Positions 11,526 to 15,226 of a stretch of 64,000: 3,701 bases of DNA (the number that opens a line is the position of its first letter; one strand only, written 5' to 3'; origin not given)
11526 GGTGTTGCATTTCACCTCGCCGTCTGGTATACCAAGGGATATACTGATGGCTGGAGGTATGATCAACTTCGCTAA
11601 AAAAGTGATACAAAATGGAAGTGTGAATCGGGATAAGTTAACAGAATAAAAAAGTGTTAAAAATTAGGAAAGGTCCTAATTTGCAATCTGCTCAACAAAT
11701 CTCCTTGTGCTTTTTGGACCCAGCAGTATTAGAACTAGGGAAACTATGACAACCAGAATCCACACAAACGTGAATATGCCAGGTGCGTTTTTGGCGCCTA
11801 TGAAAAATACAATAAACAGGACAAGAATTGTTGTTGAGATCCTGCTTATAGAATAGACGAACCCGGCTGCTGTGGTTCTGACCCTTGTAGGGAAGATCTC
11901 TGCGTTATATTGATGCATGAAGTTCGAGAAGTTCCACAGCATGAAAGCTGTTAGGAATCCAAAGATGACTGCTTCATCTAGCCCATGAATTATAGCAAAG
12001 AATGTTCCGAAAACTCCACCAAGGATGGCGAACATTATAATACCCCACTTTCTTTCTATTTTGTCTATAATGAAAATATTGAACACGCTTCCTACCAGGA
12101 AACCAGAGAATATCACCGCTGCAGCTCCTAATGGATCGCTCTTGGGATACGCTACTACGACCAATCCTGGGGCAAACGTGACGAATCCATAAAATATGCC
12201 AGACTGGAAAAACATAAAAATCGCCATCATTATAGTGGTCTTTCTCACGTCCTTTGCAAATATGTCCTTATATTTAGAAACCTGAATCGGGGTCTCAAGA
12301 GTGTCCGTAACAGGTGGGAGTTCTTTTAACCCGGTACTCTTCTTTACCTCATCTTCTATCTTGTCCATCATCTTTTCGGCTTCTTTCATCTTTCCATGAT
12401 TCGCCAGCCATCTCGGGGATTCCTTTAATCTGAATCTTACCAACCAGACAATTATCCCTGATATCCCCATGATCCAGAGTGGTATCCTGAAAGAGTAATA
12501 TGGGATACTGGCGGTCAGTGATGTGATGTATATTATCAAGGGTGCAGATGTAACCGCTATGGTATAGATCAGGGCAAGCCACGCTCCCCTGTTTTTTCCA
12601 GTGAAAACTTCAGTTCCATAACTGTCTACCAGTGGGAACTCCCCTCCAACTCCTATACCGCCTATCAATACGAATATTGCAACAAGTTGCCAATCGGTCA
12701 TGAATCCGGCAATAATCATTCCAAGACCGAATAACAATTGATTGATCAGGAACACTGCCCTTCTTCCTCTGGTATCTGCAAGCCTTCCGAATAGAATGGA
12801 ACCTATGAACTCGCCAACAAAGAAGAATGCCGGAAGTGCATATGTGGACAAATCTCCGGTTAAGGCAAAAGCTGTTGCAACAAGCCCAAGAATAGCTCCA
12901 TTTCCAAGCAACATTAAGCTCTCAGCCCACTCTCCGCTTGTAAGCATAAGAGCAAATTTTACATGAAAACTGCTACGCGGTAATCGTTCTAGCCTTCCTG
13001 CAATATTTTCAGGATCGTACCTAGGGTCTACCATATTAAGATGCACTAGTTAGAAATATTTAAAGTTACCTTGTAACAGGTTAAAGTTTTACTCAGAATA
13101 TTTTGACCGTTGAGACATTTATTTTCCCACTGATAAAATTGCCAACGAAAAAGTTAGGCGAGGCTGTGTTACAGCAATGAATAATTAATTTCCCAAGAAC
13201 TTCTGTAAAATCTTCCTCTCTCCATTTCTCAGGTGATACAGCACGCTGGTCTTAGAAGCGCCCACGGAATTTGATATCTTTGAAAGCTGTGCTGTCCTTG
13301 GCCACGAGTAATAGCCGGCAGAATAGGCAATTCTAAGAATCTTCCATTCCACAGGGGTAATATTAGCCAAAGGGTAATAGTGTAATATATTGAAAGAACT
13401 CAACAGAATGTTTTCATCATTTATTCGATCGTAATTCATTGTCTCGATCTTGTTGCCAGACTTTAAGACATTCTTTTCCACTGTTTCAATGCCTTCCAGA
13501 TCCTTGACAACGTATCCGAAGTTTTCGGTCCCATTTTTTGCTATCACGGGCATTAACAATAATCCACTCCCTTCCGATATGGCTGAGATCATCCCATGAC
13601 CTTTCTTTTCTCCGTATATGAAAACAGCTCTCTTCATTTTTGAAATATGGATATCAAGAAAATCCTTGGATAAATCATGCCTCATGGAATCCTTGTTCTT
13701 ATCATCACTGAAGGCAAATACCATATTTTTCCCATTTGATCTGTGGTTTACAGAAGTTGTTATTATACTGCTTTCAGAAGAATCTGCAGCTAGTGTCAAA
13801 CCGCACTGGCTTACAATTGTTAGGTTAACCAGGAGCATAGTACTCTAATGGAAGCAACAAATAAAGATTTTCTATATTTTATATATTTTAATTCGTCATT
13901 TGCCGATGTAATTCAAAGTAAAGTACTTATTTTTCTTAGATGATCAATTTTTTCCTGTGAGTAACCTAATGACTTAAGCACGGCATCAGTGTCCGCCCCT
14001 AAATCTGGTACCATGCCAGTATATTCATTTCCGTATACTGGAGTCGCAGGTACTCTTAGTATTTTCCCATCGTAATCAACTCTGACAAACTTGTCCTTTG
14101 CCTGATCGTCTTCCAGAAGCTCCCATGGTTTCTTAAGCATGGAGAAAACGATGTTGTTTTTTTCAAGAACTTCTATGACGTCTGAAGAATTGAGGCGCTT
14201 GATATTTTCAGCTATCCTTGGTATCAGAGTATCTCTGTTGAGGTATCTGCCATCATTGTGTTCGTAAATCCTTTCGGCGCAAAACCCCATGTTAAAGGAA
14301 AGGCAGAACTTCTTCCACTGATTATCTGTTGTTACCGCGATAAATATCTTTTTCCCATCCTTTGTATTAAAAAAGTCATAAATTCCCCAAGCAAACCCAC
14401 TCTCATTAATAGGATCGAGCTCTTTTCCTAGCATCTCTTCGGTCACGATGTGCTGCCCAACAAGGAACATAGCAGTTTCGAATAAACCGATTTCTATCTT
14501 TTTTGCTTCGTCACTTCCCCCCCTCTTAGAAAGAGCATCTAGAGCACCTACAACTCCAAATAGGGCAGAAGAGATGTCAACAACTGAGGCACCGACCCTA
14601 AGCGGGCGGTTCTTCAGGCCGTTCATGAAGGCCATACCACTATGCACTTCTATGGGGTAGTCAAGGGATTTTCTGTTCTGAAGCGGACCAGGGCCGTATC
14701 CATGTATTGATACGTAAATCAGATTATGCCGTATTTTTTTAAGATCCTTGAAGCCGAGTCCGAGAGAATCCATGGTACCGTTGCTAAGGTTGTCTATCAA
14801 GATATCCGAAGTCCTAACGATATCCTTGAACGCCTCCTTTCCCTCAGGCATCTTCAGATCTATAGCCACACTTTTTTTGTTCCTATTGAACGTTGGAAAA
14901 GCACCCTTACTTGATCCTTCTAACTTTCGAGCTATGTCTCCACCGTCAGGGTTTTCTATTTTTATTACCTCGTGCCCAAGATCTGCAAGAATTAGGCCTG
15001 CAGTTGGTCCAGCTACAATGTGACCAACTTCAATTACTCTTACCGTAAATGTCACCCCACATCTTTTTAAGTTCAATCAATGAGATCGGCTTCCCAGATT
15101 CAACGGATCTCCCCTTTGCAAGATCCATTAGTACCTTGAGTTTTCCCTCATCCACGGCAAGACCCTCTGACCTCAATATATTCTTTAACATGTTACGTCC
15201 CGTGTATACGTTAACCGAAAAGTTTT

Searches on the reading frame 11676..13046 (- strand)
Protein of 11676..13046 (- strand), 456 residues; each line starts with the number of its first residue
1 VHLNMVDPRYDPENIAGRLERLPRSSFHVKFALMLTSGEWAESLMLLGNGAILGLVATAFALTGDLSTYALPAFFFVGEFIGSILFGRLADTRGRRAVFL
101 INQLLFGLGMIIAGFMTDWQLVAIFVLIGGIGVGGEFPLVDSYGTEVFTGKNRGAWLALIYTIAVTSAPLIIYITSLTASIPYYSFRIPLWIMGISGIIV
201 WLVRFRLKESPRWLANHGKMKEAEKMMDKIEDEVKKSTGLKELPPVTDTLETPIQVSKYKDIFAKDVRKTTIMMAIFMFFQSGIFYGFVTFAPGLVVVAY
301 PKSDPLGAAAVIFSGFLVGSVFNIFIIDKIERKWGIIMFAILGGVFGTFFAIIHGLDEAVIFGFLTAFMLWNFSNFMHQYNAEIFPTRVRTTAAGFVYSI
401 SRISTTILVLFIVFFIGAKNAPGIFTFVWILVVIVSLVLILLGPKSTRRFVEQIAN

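Call 3: search_protein_families(library=pfam, proteins=[window:11676-13046:-])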
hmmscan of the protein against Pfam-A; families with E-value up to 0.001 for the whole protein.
window:11676-13046:- (456 aa): 2 families
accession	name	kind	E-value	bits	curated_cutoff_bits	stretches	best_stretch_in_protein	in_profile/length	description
PF00083.30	Sugar_tr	-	4.5e-33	115.3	22.3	1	70-455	50-449/452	Sugar (and other) transporter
PF07690.21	MFS_1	-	3.2e-26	92.5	33.4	2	52-324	18-256/347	Major Facilitator Superfamily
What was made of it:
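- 11676..13034 (-): MFS (Sugar_tr / metabolite:H+ symporter-like) transporter, the proposed importer of the substrate acid. The start is most likely ATG 13034, not GTG 13046. PF00083 and PF07690 (call 3).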

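Call 4: search_protein_families(library=ncbifam, proteins=[window:11676-13046:-])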
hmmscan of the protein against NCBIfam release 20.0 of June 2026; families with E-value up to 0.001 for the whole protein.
window:11676-13046:- (456 aa): 18 families
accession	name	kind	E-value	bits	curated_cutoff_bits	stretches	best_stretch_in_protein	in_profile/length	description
TIGR00898.1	2A0119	subfamily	1.9e-31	109.4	550.75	1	72-439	132-495/506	cation transport protein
TIGR00895.1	2A0115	subfamily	1.3e-30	106.7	418.55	1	74-407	60-389/398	aromatic acid/H+ symport family MFS transporter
TIGR00883.1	2A0106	subfamily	6.7e-19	68.2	443.45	1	62-432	31-392/400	metabolite/H+ symporter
NF052357.1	GlucTporGlcPStph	equivalog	9.8e-18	64.2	750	1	75-454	51-433/445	glucose transporter GlcP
TIGR00879.1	SP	subfamily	1.8e-16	59.8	237.8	1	73-442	106-498/510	sugar porter family MFS transporter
TIGR00891.1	2A0112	subfamily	6.9e-16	58.3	552.9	1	55-404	37-376/405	sialate:H+ symport family MFS transporter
NF008586.0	PRK11551.1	equivalog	7.1e-16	58.2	410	1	49-237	34-220/406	3-(3-hydroxy-phenyl)propionate transporter MhpT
TIGR01299.1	synapt_SV2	subfamily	3.6e-15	54.9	637.3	1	50-253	187-400/742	synaptic vesicle protein SV2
NF053517.1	HbztTptrPcaK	equivalog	1e-10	41.2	770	1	76-408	64-393/437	4-hydroxybenzoate transporter PcaK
NF003024.0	PRK03893.1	subfamily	1.6e-10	40.4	604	1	52-236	43-224/497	sialate:H+ symport family MFS transporter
NF049980.1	SfMCT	equivalog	1.1e-08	34.2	320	1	80-235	51-205/378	L-lactate MFS transporter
NF008963.0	PRK12307.1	equivalog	4.1e-08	32.8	637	1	52-220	40-205/426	MFS transporter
TIGR00880.1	2_A_01_02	superfamily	7.4e-08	32.6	131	1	77-206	9-136/141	multidrug resistance protein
TIGR00887.1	2A0109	equivalog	7.9e-08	31.6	610.3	1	75-163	65-159/502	phosphate:H+ symporter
TIGR00881.1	2A0104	subfamily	1.1e-07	31.2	407.75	1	81-407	45-360/379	phosphoglycerate transporter protein PgtP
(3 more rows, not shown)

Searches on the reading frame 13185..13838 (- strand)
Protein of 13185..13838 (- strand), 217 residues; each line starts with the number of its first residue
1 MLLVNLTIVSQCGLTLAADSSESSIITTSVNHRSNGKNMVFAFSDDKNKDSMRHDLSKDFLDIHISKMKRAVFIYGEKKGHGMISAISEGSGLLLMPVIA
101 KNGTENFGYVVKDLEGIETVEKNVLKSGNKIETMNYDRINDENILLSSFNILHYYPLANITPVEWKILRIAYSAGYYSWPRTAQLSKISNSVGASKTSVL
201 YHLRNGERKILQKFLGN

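Call 3: search_protein_families(library=pfam, proteins=[window:13185-13838:-])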
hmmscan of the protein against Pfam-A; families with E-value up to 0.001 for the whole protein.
window:13185-13838:- (217 aa): 1 family
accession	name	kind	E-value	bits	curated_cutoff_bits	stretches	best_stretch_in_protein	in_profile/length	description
PF04967.18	HTH_10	-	9.4e-16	57.8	23.1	1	160-211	1-52/53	HTH DNA binding domain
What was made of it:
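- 13185..13838 (-): HTH_10 transcription regulator (217 aa) with an unassigned N-terminal domain of about 155 aa. Proposed regulator of the module. PF04967 at residues 160-211 (call 3).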

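Call 4: search_protein_families(library=ncbifam, proteins=[window:13185-13838:-])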
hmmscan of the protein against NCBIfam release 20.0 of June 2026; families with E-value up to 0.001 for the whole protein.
window:13185-13838:- (217 aa): 0 families

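Call 5: list_cluster_members(proteins=[window:13185-13838:-, window:13913-15076:-, window:15030-16079:-, window:16136-17278:-, window:17477-18922:+, window:11676-13046:-])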
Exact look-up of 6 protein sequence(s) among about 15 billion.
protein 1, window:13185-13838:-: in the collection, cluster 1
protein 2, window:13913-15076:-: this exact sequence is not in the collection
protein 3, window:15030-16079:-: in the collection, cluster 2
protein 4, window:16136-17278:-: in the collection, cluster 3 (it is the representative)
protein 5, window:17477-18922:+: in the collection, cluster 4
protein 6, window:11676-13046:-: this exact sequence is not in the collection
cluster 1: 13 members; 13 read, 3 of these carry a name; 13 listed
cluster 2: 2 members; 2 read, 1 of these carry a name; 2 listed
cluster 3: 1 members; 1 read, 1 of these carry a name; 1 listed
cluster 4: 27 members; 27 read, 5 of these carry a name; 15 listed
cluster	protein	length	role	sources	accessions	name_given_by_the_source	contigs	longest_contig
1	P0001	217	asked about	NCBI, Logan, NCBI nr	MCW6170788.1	MAG: helix-turn-helix domain-containing protein [Thermoplasmatales archaeon] | helix-turn-helix domain-containing protein [Thermoplasmatales archaeon]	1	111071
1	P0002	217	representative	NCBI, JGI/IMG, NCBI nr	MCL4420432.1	MAG: helix-turn-helix domain-containing protein [Candidatus Thermoplasmatota archaeon] | helix-turn-helix domain-containing protein [Candidatus Thermoplasmatota archaeon]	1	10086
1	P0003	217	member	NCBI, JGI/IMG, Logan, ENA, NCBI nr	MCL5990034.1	MAG: helix-turn-helix domain-containing protein [Candidatus Thermoplasmatota archaeon] | predicted DNA binding protein | helix-turn-helix domain-containing protein [Candidatus Thermoplasmatota archaeon]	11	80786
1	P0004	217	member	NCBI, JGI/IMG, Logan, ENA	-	-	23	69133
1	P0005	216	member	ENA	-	-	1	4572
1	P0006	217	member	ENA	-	-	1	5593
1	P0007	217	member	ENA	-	-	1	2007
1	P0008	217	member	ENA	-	-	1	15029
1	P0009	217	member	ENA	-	-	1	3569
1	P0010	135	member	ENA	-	-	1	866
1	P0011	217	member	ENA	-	-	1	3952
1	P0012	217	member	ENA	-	-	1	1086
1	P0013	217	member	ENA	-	-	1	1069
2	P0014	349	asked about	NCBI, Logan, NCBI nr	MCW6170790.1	MAG: hypothetical protein LVQ96_06425 [Thermoplasmatales archaeon] | hypothetical protein [Thermoplasmatales archaeon]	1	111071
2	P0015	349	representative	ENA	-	-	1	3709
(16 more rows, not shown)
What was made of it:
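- Checked: The window matches NCBI proteins MCW6170788-92 of a Thermoplasmatales archaeon MAG (call 5).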

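Call 59: search_protein_families(library=pfam, proteins=[window:13185-13838:-], max_evalue=0.01)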
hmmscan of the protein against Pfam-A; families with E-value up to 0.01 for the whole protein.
window:13185-13838:- (217 aa): 1 family
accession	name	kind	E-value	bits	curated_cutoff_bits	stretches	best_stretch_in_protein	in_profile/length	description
PF04967.18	HTH_10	-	9.4e-16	57.8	23.1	1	160-211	1-52/53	HTH DNA binding domain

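Call 80: search_solved_structures(query=A4, max_evalue=1)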
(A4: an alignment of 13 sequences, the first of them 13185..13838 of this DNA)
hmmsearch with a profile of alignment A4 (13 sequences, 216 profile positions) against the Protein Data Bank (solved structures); distinct sequences matched with E-value up to 1: 2.
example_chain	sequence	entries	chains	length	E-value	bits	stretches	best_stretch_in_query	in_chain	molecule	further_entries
3egq_A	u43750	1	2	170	0.092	15.4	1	159-211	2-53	TetR family Transcriptional regulator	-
8q90_A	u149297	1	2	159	0.094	15.3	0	182-206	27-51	AsnC family transcriptional regulator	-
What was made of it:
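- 13185..13838 (-): The N-terminal domain has no Pfam or PDB match (calls 59, 80).
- Checked: No GAF or PAS domain is detectable (calls 3, 59, 80).
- Tried and rejected: A PDB profile search found no homologue (call 80).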

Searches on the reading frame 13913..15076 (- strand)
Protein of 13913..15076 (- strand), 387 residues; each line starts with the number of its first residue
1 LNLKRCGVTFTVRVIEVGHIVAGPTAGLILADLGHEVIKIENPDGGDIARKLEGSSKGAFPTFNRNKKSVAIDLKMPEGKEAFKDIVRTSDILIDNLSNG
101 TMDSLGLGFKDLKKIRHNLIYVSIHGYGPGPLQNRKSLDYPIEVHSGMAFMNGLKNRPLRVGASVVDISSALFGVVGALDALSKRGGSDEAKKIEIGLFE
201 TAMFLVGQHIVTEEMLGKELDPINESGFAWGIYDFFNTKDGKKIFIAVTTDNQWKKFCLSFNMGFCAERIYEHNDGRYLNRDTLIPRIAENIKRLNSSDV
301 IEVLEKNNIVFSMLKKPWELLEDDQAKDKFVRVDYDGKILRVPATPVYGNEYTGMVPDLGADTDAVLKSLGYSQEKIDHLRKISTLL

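Call 3: search_protein_families(library=pfam, proteins=[window:13913-15076:-])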
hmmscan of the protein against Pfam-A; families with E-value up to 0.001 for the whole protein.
window:13913-15076:- (387 aa): 1 family
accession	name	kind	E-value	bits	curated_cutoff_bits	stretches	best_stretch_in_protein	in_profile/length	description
PF02515.22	CoA_transf_3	-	1.8e-83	281.1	23.3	1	12-363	4-366/366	CoA-transferase family III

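Call 4: search_protein_families(library=ncbifam, proteins=[window:13913-15076:-])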
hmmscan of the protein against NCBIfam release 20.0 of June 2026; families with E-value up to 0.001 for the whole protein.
window:13913-15076:- (387 aa): 7 families
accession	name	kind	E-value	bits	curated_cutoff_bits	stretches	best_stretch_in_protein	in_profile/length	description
NF052585.1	SucGlutTfsCaiB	equivalog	1.5e-50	171.9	750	1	11-370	10-388/394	succinate--glutarate CoA-transferase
NF003809.0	PRK05398.1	subfamily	2.8e-42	144.7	442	2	12-206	8-208/416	formyl-CoA transferase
TIGR03253.1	oxalate_frc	equivalog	5.1e-42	144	504.2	2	12-207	7-208/416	formyl-CoA transferase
NF041294.1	Scnl_mescCoAtase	equivalog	2.5e-40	138.8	700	1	12-329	7-334/381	succinyl-CoA:mesaconate CoA-transferase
NF008511.0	PRK11430.1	equivalog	7.3e-36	124.1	522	1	12-312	13-318/381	CoA:oxalate CoA-transferase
NF002914.1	PRK03525.1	equivalog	4.5e-25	88.4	413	1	7-381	8-392/400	L-carnitine CoA-transferase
TIGR04253.1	mesacon_CoA_iso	equivalog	9.6e-20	70.9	725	1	8-258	2-255/403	2-methylfumaryl-CoA isomerase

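Call 8: search_solved_structures(query=window:13913-15076:-, max_evalue=0.00001)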
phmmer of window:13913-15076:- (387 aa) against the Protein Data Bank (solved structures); distinct sequences matched with E-value up to 0.00001: 35.
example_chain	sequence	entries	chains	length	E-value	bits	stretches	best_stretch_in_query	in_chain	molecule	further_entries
10uh_A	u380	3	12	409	7.3e-36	127.3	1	12-322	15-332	Formyl-coenzyme a transferase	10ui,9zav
4ed9_A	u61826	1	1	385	9.9e-36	126.9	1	12-338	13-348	CAIB/BAIF family protein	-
9br6_A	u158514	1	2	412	2.2e-33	119.2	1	12-314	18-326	Succinate--hydroxymethylglutarate CoA-transferase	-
9br7_A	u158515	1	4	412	7e-33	117.5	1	12-314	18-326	Succinate--hydroxymethylglutarate CoA-transferase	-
4hl6_A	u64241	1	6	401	6.5e-29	104.5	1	12-263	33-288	Uncharacterized protein YfdE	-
5yit_A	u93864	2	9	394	6.9e-27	97.8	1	13-324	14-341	CoA transferase III | Uncharacterized protein Rv3272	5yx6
5yiy_A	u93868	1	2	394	7.3e-26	94.4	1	13-324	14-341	CoA transferase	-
2vjo_A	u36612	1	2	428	9.3e-24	87.5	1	12-207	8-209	FORMYL-COENZYME A TRANSFERASE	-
1p5h_A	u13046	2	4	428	9.4e-24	87.5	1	12-207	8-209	Formyl-coenzyme A transferase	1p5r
2vjq_A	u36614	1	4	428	1.2e-23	87.2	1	12-207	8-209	FORMYL-COENZYME A TRANSFERASE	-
2vjp_A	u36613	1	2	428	1.3e-23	87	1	12-207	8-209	FORMYL-COENZYME A TRANSFERASE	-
2vjk_A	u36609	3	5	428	1.8e-23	86.6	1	12-207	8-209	FORMYL-COENZYME A TRANSFERASE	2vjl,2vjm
2vjn_A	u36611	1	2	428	1.8e-23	86.6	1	12-207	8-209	FORMYL-COENZYME A TRANSFERASE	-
1t4c_A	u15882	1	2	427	1.8e-23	86.6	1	12-207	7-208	Formyl-CoA:oxalate CoA-transferase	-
1vgr_A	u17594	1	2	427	5.9e-23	84.9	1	12-207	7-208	Formyl-coenzyme A transferase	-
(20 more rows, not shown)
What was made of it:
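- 13913..15076 (-): Family III (CaiB/BaiF) CoA-transferase, translationally coupled to the DRE-TIM gene. The likely start is GTG 15055 or TTG 15076. PDB relatives are Frc, SUGCT and YfdE (call 8).
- The nearest relatives act on dicarboxylates: SUGCT, YfdE, Frc, and the succinate-glutarate and succinyl-CoA:mesaconate transferases (calls 4, 8). The CoA-transferase matches human SUGCT (9br6, 2.2e-33) (call 8).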
